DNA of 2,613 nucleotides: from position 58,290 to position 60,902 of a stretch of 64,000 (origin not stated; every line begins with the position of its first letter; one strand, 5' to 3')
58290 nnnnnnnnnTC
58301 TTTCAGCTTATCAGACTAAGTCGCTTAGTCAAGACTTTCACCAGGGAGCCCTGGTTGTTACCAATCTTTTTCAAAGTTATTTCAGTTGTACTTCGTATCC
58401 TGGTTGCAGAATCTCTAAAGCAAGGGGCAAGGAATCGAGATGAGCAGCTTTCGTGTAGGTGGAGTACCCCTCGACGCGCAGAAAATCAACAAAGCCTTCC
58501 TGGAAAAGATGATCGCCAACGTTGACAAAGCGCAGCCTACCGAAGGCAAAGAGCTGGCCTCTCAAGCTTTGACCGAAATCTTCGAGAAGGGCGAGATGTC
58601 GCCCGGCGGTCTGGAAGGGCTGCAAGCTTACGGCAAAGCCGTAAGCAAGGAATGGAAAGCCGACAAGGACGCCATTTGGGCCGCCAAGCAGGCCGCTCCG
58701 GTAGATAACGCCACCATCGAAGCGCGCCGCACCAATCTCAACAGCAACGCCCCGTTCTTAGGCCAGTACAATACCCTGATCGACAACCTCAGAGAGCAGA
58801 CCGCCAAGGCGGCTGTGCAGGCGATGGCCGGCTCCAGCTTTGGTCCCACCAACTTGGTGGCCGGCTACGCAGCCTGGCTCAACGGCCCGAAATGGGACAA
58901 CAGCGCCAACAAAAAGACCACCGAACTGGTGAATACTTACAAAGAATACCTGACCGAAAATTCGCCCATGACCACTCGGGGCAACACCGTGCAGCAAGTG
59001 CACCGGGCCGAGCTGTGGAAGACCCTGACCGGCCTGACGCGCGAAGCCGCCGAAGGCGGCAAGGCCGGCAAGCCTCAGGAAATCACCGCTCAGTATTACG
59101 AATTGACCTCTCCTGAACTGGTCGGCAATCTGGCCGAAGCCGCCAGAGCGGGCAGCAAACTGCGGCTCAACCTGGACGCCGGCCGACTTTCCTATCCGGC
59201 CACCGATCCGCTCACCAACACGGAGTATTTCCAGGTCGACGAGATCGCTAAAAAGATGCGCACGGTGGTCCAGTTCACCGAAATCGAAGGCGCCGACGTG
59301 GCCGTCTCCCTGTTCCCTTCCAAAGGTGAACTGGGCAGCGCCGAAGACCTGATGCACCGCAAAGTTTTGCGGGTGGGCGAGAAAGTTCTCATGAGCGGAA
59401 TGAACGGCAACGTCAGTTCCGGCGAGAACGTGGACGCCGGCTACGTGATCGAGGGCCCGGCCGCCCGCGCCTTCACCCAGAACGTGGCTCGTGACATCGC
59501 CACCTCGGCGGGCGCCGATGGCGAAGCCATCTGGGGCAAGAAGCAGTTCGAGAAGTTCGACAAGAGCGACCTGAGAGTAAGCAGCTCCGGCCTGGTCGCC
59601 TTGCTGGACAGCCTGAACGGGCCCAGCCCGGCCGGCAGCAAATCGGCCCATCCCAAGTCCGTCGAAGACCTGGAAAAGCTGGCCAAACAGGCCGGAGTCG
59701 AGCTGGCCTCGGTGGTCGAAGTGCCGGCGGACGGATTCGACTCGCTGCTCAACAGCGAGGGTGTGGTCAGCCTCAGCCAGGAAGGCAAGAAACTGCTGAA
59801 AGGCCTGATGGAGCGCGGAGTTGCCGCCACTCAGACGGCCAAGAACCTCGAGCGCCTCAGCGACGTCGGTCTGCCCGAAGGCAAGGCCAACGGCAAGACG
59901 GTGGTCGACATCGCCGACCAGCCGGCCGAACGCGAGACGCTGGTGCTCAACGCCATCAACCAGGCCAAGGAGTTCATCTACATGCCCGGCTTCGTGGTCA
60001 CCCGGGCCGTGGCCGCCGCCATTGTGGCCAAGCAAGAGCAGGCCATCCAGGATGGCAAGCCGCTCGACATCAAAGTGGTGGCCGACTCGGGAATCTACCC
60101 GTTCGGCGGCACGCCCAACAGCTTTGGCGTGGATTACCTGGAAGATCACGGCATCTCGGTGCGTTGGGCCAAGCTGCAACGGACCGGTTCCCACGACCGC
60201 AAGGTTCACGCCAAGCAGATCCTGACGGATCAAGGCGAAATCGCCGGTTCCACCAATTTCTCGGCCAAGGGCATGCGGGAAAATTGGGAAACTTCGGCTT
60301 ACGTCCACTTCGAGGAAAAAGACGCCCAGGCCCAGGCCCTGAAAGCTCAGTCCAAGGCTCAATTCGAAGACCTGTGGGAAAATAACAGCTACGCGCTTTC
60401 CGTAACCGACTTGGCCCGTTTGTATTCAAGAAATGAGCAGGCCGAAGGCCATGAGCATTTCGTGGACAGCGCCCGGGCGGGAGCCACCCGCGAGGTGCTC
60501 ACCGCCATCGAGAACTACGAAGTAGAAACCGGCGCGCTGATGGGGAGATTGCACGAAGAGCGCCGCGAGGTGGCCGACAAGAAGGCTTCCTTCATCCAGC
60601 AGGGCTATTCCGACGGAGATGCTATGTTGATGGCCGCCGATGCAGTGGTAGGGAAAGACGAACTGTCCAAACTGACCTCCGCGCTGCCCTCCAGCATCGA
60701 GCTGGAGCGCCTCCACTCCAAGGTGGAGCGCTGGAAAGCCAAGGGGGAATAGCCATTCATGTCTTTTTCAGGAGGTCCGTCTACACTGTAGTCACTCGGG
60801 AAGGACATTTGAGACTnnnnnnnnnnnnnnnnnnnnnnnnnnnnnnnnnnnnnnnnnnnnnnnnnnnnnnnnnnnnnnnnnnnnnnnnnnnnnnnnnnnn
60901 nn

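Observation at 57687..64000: Terminal accessory island: vapBC, two-HKD phospholipase-D-family protein, HD-domain protein, AT-richer spacer and Sel1-repeat protein form a candidate toxin/immunity or defence module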

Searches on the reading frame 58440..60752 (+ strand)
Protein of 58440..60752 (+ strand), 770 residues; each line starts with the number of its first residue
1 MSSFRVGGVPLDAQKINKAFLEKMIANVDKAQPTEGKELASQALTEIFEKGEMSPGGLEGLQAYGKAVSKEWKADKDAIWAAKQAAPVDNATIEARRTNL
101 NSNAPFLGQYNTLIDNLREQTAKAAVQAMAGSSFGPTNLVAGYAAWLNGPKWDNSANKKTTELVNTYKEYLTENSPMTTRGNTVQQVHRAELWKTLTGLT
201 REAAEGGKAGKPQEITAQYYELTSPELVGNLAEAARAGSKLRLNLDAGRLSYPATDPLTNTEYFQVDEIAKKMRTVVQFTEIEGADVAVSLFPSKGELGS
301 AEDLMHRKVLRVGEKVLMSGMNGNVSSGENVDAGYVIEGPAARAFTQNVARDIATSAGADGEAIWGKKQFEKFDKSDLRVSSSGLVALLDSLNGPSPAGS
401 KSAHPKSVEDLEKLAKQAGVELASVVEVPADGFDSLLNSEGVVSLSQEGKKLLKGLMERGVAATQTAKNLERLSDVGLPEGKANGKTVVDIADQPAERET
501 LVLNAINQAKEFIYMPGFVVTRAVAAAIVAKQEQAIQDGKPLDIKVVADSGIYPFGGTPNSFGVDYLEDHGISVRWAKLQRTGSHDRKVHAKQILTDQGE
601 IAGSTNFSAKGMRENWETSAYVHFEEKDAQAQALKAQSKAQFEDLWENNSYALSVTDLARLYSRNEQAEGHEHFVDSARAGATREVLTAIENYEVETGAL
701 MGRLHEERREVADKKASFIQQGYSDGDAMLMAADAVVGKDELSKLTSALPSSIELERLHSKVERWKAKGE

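Call 3: search_protein_families(library=pfam, proteins=[window:58440-60752:+], max_evalue=0.1)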
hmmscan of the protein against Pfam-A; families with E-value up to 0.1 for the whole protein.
window:58440-60752:+ (770 aa): 1 family
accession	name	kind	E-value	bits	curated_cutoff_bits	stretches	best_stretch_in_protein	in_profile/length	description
PF13091.12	PLDc_2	-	1e-11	45.2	27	2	503-646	2-132/132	PLD-like domain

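Call 4: search_protein_families(library=padloc, proteins=[window:58440-60752:+], max_evalue=0.1)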
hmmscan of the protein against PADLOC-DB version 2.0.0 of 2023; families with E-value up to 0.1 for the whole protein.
window:58440-60752:+ (770 aa): 8 families
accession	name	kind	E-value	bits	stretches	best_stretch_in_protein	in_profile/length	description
PDLC02614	DrmC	-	1.7e-08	32.4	1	501-626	25-139/153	DrmC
PDLC02707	PbeA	-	4.8e-06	23.4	1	588-663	136-214/672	PbeA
PDLC02704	PbeA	-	9.8e-06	22.3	1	601-665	151-214/682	PbeA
PDLC02901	DpdK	-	3.2e-05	21.7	1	585-632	115-159/173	DpdK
PDLC03829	ZacB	-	0.0012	15.8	1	586-685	294-390/586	-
PDLC04916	PDC-S11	-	0.0057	13.7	1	564-629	152-219/358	-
PDLC02591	DrmC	-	0.0063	13.7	1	588-623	199-235/260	DrmC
PDLC02902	DpdK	-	0.0064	14.8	1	586-633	80-127/137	DpdK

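Call 5: search_protein_families(library=ncbifam, proteins=[window:58440-60752:+], max_evalue=0.1)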
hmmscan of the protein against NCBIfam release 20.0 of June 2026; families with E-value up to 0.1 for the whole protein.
window:58440-60752:+ (770 aa): 3 families
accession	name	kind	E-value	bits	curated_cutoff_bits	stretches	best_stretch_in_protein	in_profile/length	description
NF041068.1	DpdK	equivalog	3.8e-05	23.3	100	1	584-632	112-159/167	phospholipase D-like domain-containing protein DpdK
NF038319.1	DISARM_DrmC_I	equivalog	0.0013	18.3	133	1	502-620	99-216/236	DISARM system phospholipase D-like protein DrmC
NF008129.0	PRK10877.1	equivalog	0.031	13.5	215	1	413-457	28-72/237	bifunctional protein-disulfide isomerase/oxidoreductase DsbC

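Call 9: find_homologous_proteins(query=window:58440-60752:+, max_evalue=0.001)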
Query window:58440-60752:+ (770 aa): 91 proteins with E <= 0.001 among 8000 candidates.
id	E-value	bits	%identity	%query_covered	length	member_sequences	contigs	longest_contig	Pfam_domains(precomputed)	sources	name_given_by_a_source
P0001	0.0e+0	1532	90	100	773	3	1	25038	PF13091.13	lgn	-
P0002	0.0e+0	1515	90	100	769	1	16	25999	PF13091.13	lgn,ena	-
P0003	0.0e+0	1514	89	100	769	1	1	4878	PF13091.13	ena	-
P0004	0.0e+0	1503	89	100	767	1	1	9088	PF13091.13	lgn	-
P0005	0.0e+0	1502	89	100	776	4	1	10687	PF13091.13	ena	-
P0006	0.0e+0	1493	88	100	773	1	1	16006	PF13091.13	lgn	-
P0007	0.0e+0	1479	88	100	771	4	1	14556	PF13091.13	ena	-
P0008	0.0e+0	1469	88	99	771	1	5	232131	PF13091.13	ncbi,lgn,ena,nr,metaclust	ncbi:hypothetical protein ABS71_03480 [bacterium SCN 62-11]|nr:phospholipase D family protein [Candi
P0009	0.0e+0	1393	83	100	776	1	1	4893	PF13091.13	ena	-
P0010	0.0e+0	1378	82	100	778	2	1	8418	PF13091.13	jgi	-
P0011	0.0e+0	1345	79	100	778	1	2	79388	PF13091.13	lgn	-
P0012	0.0e+0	1326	78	100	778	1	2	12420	PF13091.13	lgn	-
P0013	0.0e+0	1315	78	100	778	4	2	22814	PF13091.13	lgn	-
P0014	0.0e+0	1308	77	100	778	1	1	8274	PF13091.13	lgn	-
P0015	0.0e+0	1270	77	100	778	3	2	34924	PF13091.13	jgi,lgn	jgi:phosphatidylserine/phosphatidylglycerophosphate/cardiolipin synthase-like enzyme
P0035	1.0e-269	915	56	99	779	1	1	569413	PF13091.13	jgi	jgi:hypothetical protein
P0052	5.5e-255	866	54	99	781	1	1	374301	PF13091.13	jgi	jgi:phosphatidylserine/phosphatidylglycerophosphate/cardiolipin synthase-like enzyme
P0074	2.5e-208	712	45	99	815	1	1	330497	PF13091.13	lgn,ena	-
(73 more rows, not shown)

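Call 10: find_encoding_contigs(protein=P0008, flank=10000, max_places=2)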
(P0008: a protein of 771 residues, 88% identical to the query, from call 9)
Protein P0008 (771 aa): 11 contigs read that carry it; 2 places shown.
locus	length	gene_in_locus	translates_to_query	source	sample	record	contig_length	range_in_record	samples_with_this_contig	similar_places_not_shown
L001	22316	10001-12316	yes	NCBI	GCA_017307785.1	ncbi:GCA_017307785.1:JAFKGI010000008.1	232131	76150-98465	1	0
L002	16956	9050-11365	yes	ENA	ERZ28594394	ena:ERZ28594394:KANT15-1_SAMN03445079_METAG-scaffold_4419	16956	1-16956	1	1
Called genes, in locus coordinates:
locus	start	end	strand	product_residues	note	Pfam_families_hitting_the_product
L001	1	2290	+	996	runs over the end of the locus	PF02922:CBM_48 (faint), PF00128:Alpha-amylase (faint), PF02806:Alpha-amylase_C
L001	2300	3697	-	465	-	-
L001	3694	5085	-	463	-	-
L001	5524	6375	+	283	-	-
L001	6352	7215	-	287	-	-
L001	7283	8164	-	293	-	-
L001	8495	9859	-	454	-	PF09423:PhoD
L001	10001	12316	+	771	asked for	PF13091:PLDc_2 (weak)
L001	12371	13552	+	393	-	-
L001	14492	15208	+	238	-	PF03372:Exo_endo_phos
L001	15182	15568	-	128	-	PF01638:HxlR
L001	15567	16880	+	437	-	PF13484:Fer4_16 (faint)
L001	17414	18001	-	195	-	PF00881:Nitroreductase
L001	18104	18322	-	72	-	-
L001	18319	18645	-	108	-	-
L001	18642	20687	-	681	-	-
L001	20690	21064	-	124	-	-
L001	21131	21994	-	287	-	PF03547:Mem_trans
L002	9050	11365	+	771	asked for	PF13091:PLDc_2 (weak)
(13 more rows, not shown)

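Call 11: find_encoding_contigs(protein=P0035, flank=10000, max_places=2)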
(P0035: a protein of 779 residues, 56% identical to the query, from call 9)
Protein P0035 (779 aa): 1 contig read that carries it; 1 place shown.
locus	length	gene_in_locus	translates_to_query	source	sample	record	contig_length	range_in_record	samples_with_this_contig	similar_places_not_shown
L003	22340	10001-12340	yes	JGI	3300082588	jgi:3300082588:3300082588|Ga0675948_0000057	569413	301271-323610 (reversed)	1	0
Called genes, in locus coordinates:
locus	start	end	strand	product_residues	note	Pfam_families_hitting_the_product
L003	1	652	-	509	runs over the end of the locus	PF18604:PreAtp-grasp (faint), PF24923:ATP-grasp_IQCH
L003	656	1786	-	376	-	PF04055:Radical_SAM, PF13186:SPASM (weak)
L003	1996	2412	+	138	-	-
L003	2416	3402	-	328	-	-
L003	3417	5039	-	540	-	PF13450:NAD_binding_8 (weak)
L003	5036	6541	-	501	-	PF01564:Spermine_synth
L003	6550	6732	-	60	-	-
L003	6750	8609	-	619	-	PF13785:DUF4178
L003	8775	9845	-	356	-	-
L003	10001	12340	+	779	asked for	PF13091:PLDc_2 (weak)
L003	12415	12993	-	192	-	-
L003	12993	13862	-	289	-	PF01145:Band_7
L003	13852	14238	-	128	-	PF00392:GntR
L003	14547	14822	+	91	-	PF00076:RRM_1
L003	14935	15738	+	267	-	PF01625:PMSR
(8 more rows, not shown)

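Call 12: find_encoding_contigs(protein=P0074, flank=10000, max_places=2)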
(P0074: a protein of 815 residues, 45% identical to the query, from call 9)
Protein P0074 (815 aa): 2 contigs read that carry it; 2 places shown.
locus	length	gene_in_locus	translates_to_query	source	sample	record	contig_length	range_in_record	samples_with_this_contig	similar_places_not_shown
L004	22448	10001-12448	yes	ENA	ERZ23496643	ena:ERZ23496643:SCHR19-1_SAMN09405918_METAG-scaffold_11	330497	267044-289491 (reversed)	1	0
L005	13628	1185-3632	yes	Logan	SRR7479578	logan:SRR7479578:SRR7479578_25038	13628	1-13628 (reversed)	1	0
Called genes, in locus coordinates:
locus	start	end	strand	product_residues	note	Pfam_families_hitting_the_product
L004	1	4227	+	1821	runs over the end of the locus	PF05729:NACHT (weak), PF24883:NPHP3_N, PF00515:TPR_1 (faint), PF07719:TPR_2 (faint), PF13181:TPR_8 (faint), PF13371:TPR_9 (faint), PF13374:TPR_10 (faint), PF13424:TPR_12 (weak)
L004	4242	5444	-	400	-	PF01435:Peptidase_M48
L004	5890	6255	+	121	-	PF00453:Ribosomal_L20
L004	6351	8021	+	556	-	-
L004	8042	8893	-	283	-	-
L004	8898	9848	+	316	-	PF06626:DUF1152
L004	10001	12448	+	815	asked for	PF13091:PLDc_2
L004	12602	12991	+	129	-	-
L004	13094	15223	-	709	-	PF02897:Peptidase_S9_N, PF00326:Peptidase_S9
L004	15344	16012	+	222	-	PF00160:Pro_isomerase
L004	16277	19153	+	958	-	-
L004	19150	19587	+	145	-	PF07963:N_methyl (weak)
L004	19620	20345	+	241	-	-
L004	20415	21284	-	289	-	PF00701:DHDPS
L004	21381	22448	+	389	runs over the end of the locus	PF13527:Acetyltransf_9, PF17668:Acetyltransf_17, PF13530:SCP2_2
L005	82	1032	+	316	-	PF06626:DUF1152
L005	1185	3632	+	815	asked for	PF13091:PLDc_2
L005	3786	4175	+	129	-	-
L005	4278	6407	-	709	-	PF02897:Peptidase_S9_N, PF00326:Peptidase_S9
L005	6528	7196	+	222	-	PF00160:Pro_isomerase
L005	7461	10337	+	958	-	-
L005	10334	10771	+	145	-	PF07963:N_methyl (weak)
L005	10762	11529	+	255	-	-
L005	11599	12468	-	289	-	PF00701:DHDPS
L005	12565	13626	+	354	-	?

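Call 13: search_solved_structures(query=window:58440-60752:+, max_evalue=1, show_alignments=2)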
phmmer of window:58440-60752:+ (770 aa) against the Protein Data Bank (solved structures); distinct sequences matched with E-value up to 1: 0.

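Call 17: find_encoding_contigs(protein=P0052, flank=10000, max_places=2)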
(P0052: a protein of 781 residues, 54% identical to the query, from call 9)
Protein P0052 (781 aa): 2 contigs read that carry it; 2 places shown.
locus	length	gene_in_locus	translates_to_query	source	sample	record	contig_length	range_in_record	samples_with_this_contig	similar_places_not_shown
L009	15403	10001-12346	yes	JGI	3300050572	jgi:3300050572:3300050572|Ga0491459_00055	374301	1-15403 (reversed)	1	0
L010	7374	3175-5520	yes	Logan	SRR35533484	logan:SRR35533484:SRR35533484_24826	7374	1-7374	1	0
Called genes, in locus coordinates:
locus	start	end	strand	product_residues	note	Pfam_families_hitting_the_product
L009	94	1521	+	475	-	-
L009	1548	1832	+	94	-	-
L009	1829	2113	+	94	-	-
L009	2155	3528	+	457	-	PF26686:DUF8575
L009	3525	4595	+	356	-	PF03601:Cons_hypoth698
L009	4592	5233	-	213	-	-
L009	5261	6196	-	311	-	PF07676:PD40 (faint), PF26549:Tricorn_N (faint)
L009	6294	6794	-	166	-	-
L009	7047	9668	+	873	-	PF02861:Clp_N, PF23569:NBD_SMAX1, PF00004:AAA, PF17871:AAA_lid_9, PF00004:AAA, PF07724:AAA_2, PF07728:AAA_5, PF10431:ClpB_D2-small, +9 more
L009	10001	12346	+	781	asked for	PF13091:PLDc_2 (weak)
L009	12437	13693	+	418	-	PF01966:HD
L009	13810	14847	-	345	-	-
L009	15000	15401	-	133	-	?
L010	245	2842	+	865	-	PF02861:Clp_N, PF23569:NBD_SMAX1, PF00004:AAA, PF17871:AAA_lid_9, PF00004:AAA, PF07724:AAA_2, PF07728:AAA_5, PF10431:ClpB_D2-small, +9 more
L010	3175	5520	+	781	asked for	PF13091:PLDc_2 (weak)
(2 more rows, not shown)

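Call 21: find_related_loci(query=A1, collection=genome_contigs, flank=10000)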
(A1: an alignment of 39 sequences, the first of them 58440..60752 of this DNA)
Query A1 (770 aa) in genome_contigs; peptide patterns used: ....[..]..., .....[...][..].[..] (x = any residue, [..] = any of these).
110 stretches matched a pattern; 90 encode a relative of the query (tblastn E <= 1e-3); the best 80 are kept; 76 distinct loci.
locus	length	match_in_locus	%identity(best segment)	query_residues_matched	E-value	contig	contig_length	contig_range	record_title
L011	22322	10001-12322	78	2-770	0e+0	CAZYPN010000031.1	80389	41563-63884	MAG TPA_asm: uncultured Burkholderiales bacterium isolate SRP329715_co1_2 genome assembly, contig: NODE_341_length_80389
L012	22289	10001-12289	88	3-766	0e+0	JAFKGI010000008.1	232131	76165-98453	MAG: Vulcanimicrobiota bacterium isolate SCN18_25_8_15_R3_B_62_28 SCN18_25_8_15_R3_B_scaffold_64, whole genome shotgun s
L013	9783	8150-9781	90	1-544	0e+0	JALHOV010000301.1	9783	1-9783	MAG: Vulcanimicrobiota bacterium isolate bin.189_sub c_000000024960, whole genome shotgun sequence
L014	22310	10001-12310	62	3-768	0e+0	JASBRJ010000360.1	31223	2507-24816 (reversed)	MAG: bacterium isolate BWSM_10 k141_2466344, whole genome shotgun sequence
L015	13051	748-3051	61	2-766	0e+0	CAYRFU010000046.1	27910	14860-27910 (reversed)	MAG TPA_asm: uncultured Burkholderiales bacterium isolate SRP141376_co3_146 genome assembly, contig: NODE_4460_length_27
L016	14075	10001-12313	55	4-768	0e+0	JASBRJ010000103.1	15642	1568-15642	MAG: bacterium isolate BWSM_10 k141_559431, whole genome shotgun sequence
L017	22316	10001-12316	53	2-768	0e+0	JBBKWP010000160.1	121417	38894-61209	MAG: Candidatus Xenobia bacterium isolate metabat_bins.273 k119_943292, whole genome shotgun sequence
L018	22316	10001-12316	53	4-768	0e+0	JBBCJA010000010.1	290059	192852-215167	MAG: Selenomonadaceae bacterium isolate MAG_CPA_14 P10A_000000110996, whole genome shotgun sequence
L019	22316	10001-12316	49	2-768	0e+0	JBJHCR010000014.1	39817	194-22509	MAG: Vulcanimicrobiota bacterium isolate SF2967_J5348.metabat_sens.001 NODE_1106_length_39817_cov_1.293172, whole genome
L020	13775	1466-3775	50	4-768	0e+0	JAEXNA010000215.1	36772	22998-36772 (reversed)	MAG: Vulcanimicrobiota bacterium isolate bacterium k127_1603233, whole genome shotgun sequence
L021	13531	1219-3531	50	2-768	0e+0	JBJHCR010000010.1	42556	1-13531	MAG: Vulcanimicrobiota bacterium isolate SF2967_J5348.metabat_sens.001 NODE_1012_length_42556_cov_1.221358, whole genome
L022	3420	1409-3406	52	4-664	0e+0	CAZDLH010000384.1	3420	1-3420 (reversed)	MAG TPA_asm: uncultured Burkholderiales bacterium isolate SRP220891_co3_11 genome assembly, contig: NODE_66813_length_34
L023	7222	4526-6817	46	4-766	0e+0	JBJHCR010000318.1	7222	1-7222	MAG: Vulcanimicrobiota bacterium isolate SF2967_J5348.metabat_sens.001 NODE_10095_length_7222_cov_1.365328, whole genome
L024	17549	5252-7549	44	3-767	0e+0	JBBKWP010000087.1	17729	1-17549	MAG: Candidatus Xenobia bacterium isolate metabat_bins.273 k119_1849024, whole genome shotgun sequence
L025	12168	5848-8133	45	4-767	0e+0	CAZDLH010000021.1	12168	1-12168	MAG TPA_asm: uncultured Burkholderiales bacterium isolate SRP220891_co3_11 genome assembly, contig: NODE_7965_length_121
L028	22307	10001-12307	44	1-765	0e+0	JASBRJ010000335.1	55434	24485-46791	MAG: bacterium isolate BWSM_10 k141_706565, whole genome shotgun sequence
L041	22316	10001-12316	55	3-768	0e+0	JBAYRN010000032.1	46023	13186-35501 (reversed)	MAG: Vulcanimicrobiota bacterium isolate SO_2016_LW2_44 scaffold01246_LW138R_2016, whole genome shotgun sequence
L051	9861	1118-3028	40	115-758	6e-156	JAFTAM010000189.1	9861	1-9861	Bacterium isolate RGIG3641 Goat_Rumen.Co__c2813841, whole genome shotgun sequence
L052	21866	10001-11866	43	125-759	2e-155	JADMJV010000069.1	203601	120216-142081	MAG: bacterium isolate MAG_50 NODE_107_length_203601_cov_5.900769, whole genome shotgun sequence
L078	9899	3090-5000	35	146-760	4e-102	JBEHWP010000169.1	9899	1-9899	MAG: Vulcanimicrobiota bacterium isolate ER1 k141_45452_length_9899_cov_7.0000, whole genome shotgun sequence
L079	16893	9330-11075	37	181-747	2e-102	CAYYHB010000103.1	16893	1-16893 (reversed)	MAG TPA_asm: uncultured Burkholderiales bacterium isolate SRP329715_co1_347 genome assembly, contig: NODE_5046_length_16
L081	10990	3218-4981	35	174-761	2e-95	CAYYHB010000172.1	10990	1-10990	MAG TPA_asm: uncultured Burkholderiales bacterium isolate SRP329715_co1_347 genome assembly, contig: NODE_9177_length_10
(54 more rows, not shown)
